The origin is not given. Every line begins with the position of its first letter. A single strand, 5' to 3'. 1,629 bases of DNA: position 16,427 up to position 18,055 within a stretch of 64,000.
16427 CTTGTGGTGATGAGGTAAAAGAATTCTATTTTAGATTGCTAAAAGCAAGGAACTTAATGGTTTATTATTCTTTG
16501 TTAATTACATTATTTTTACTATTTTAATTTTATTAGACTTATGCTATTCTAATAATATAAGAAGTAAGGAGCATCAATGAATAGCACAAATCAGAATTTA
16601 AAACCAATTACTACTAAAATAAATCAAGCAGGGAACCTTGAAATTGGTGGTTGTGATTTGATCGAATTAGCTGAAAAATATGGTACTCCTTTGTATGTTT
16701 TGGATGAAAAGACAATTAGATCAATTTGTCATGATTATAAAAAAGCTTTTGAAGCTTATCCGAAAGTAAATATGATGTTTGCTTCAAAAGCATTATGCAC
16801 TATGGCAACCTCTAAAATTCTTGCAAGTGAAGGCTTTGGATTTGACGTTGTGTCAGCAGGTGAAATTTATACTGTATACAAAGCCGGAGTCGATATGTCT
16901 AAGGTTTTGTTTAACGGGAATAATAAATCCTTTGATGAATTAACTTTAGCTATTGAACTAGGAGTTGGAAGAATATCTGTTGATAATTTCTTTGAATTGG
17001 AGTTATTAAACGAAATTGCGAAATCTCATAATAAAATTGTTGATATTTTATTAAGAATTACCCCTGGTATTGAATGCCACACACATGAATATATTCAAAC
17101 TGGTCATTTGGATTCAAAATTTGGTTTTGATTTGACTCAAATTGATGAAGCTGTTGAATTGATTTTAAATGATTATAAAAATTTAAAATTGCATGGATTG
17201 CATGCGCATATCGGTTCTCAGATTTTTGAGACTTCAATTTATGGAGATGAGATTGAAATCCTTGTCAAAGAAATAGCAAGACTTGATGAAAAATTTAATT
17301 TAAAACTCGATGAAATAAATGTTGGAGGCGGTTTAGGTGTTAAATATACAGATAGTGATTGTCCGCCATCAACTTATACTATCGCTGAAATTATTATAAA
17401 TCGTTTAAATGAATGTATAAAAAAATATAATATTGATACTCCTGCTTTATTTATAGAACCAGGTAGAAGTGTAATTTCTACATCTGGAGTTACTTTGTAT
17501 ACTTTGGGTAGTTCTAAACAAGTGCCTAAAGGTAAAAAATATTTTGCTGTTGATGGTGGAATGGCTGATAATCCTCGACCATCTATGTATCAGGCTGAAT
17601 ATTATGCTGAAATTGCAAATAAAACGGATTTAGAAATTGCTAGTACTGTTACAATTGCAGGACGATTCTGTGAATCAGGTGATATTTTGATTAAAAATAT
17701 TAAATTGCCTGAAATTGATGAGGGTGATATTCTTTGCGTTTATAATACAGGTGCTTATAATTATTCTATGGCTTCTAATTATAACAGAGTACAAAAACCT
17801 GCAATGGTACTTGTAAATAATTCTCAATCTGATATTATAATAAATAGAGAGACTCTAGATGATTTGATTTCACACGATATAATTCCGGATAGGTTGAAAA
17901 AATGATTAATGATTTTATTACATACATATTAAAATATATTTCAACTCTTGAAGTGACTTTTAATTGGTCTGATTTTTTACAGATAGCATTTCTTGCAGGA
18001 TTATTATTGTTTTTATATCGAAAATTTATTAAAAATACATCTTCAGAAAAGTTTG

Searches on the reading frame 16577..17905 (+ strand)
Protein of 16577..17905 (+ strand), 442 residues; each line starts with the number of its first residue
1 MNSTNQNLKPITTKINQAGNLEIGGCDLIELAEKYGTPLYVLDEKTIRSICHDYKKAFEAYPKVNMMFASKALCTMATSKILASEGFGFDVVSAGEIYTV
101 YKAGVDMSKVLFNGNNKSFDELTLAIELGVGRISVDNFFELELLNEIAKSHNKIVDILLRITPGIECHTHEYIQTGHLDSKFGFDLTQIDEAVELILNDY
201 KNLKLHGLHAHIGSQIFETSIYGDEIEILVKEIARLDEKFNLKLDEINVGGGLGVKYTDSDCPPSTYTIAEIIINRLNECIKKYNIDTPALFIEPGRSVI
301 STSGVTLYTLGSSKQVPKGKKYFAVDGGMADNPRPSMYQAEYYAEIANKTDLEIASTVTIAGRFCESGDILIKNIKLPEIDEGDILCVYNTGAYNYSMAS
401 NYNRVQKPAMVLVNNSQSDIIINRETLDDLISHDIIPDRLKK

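Call 61: search_protein_families(library=pfam, proteins=[window:16577-17905:+], max_evalue=0.00001)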
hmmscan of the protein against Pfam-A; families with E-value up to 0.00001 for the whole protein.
window:16577-17905:+ (442 aa): 2 families
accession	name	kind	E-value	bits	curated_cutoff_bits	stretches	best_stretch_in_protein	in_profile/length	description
PF02784.22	Orn_Arg_deC_N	-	2.3e-54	184.8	23.4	1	48-300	5-246/247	Pyridoxal-dependent decarboxylase, pyridoxal binding domain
PF00278.28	Orn_DAP_Arg_deC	-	2.2e-16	60.3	23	1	301-392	5-95/95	Pyridoxal-dependent decarboxylase, C-terminal sheet domain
